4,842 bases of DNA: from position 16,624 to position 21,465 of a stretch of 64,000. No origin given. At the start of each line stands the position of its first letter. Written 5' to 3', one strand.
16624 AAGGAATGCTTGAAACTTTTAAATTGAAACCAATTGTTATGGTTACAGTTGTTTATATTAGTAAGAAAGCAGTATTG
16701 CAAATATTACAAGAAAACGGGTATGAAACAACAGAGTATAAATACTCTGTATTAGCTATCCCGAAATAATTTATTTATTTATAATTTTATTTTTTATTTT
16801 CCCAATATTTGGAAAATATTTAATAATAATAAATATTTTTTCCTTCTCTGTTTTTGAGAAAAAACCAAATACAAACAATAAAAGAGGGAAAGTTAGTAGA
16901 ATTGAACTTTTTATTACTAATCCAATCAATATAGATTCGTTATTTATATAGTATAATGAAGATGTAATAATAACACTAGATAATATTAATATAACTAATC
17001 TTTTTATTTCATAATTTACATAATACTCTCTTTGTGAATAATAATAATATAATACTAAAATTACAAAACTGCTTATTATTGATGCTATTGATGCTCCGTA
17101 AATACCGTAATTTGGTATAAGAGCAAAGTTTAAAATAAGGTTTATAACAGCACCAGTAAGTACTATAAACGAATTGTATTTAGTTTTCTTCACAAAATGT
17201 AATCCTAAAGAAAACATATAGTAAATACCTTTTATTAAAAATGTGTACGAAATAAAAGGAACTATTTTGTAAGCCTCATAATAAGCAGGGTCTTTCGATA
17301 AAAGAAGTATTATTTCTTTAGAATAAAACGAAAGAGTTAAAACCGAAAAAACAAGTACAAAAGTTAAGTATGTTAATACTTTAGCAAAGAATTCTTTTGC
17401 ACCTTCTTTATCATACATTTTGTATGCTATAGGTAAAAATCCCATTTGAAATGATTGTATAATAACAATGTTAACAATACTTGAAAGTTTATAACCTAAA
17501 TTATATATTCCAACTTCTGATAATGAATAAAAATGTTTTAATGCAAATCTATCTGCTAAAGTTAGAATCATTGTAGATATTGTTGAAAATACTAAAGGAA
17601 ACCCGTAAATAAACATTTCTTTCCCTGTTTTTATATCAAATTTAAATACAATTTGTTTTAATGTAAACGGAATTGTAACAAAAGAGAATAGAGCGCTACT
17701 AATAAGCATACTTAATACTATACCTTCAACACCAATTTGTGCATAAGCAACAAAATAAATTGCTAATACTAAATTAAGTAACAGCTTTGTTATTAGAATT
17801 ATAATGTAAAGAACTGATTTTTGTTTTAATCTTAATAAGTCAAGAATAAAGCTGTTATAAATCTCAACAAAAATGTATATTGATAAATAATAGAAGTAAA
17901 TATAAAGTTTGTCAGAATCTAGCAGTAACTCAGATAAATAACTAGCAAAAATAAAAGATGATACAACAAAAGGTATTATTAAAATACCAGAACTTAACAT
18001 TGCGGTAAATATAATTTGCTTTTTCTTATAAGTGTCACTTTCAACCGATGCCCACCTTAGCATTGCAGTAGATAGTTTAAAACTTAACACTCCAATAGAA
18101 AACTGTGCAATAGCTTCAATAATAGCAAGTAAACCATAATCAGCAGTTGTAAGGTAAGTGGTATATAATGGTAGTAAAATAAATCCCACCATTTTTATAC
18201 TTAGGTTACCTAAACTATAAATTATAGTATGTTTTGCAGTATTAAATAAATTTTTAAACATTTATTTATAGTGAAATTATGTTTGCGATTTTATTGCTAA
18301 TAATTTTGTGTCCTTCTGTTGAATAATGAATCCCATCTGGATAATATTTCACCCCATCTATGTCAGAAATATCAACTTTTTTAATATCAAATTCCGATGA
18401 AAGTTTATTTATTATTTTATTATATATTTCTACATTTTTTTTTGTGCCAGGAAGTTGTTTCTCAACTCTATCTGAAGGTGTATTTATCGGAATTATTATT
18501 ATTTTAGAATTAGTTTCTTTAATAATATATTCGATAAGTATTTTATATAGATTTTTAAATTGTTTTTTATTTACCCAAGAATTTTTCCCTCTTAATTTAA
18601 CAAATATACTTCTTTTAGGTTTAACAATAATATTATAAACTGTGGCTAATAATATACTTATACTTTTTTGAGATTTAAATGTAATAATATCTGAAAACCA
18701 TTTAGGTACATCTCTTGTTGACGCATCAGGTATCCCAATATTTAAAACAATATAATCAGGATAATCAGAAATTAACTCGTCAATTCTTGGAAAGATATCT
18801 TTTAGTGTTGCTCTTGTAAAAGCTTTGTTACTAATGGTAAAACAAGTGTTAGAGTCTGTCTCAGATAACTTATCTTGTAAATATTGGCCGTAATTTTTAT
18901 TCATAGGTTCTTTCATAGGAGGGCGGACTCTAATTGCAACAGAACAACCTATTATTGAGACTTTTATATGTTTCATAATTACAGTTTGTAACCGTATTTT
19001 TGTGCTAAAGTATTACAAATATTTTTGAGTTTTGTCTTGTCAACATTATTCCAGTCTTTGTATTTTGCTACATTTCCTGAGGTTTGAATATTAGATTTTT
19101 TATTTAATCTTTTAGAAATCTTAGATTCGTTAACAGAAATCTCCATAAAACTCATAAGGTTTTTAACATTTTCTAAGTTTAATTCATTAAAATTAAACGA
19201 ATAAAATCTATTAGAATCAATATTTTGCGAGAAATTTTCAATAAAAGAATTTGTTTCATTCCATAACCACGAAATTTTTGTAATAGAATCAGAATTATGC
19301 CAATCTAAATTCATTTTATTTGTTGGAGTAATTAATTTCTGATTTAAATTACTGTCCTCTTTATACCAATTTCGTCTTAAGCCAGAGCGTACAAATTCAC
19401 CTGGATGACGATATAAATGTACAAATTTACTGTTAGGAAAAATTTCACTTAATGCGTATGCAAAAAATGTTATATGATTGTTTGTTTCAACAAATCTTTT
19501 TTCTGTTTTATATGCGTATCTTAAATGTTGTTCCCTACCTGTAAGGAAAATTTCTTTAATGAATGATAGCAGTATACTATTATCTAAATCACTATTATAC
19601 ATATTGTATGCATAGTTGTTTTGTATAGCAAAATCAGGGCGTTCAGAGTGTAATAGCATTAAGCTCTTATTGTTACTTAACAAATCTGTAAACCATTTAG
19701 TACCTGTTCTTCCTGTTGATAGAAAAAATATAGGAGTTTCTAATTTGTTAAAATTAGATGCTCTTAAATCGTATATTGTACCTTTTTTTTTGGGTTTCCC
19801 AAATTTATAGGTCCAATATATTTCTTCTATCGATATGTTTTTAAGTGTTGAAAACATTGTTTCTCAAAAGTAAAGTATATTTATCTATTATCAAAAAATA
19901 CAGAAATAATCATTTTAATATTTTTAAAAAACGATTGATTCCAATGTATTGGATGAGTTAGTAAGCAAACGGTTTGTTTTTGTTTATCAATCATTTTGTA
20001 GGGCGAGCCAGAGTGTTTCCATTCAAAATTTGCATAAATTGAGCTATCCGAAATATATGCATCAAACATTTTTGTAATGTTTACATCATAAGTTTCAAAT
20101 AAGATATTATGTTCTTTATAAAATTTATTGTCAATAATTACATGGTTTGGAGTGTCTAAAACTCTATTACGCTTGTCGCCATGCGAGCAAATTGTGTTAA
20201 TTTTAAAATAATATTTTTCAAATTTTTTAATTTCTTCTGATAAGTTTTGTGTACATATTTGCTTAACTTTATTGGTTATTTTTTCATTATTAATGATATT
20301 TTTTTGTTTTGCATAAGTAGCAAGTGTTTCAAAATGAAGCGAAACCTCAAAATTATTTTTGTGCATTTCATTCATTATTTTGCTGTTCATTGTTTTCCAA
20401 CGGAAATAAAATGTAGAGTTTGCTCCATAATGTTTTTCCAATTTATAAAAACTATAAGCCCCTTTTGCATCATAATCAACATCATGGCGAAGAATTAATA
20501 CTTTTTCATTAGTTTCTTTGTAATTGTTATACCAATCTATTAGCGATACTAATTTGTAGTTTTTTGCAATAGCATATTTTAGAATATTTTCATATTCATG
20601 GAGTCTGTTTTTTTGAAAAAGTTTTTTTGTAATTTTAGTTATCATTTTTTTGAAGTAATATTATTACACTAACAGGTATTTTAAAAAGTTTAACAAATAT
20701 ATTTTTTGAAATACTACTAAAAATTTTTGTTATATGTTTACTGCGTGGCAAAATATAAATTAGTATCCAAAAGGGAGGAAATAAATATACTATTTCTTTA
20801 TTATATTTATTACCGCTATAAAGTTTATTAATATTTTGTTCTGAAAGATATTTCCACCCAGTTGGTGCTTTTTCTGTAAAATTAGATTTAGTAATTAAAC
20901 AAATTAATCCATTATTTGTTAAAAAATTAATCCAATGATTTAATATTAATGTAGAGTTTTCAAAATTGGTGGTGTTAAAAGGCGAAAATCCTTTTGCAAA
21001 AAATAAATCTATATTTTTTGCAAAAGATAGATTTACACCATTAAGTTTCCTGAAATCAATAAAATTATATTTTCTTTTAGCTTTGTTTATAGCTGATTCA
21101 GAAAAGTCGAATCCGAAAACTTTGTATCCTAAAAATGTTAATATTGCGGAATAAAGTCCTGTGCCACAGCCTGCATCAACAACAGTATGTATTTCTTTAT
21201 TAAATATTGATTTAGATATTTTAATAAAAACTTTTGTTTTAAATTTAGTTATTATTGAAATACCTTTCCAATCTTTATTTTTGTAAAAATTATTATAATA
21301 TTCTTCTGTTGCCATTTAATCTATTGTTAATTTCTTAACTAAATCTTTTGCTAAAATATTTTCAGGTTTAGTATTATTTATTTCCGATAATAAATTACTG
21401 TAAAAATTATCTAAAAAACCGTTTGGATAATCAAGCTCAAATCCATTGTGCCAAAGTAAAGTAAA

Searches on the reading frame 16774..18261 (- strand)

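Call 27: search_protein_families(library=pfam, proteins=[window:16774-18261:-], max_evalue=0.00001)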
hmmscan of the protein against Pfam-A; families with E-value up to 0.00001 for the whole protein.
window:16774-18261:- (496 aa): 2 families
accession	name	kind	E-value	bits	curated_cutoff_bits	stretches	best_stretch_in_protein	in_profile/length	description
PF01943.22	Polysacc_synt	-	4.8e-19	69.3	28.2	1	10-278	3-269/274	Polysaccharide biosynthesis protein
PF13440.11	Polysacc_synt_3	-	5.3e-15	55.9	23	1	37-321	6-283/293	Polysaccharide biosynthesis protein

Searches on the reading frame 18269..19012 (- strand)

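Call 27: search_protein_families(library=pfam, proteins=[window:18269-19012:-], max_evalue=0.00001)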
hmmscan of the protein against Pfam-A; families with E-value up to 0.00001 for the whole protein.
window:18269-19012:- (248 aa): 2 families
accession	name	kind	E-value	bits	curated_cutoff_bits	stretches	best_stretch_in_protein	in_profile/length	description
PF13472.12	Lipase_GDSL_2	-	9.9e-08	33.1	32.9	1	39-237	17-178/178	GDSL-like Lipase/Acylhydrolase family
PF00657.28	Lipase_GDSL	-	1.1e-06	29.4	23.6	1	53-242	6-208/208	GDSL-like Lipase/Acylhydrolase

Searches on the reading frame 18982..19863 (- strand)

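Call 27: search_protein_families(library=pfam, proteins=[window:18982-19863:-], max_evalue=0.00001)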
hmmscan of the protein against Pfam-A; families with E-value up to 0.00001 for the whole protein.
window:18982-19863:- (294 aa): 1 family
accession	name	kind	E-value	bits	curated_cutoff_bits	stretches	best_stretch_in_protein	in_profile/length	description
PF13469.12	Sulfotransfer_3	-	4.2e-08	34.1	27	1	44-187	1-166/216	Sulfotransferase family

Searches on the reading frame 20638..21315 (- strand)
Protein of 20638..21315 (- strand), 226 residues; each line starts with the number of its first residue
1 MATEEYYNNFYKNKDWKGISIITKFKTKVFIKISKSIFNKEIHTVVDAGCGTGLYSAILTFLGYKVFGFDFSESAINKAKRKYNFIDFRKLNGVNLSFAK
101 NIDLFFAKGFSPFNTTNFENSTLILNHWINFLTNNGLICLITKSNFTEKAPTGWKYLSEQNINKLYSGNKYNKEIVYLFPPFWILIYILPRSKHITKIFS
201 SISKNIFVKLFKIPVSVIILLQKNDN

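Call 27: search_protein_families(library=pfam, proteins=[window:20638-21315:-], max_evalue=0.00001)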
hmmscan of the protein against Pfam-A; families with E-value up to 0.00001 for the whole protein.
window:20638-21315:- (226 aa): 3 families
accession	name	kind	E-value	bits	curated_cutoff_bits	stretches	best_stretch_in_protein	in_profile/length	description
PF13847.12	Methyltransf_31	-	1.4e-08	35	27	1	44-172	6-129/145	Methyltransferase domain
PF13649.12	Methyltransf_25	-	3.3e-08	34.6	27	1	45-111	1-75/97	Methyltransferase domain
PF08241.18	Methyltransf_11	-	2.9e-07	31.5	21.2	1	46-109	1-68/95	Methyltransferase domain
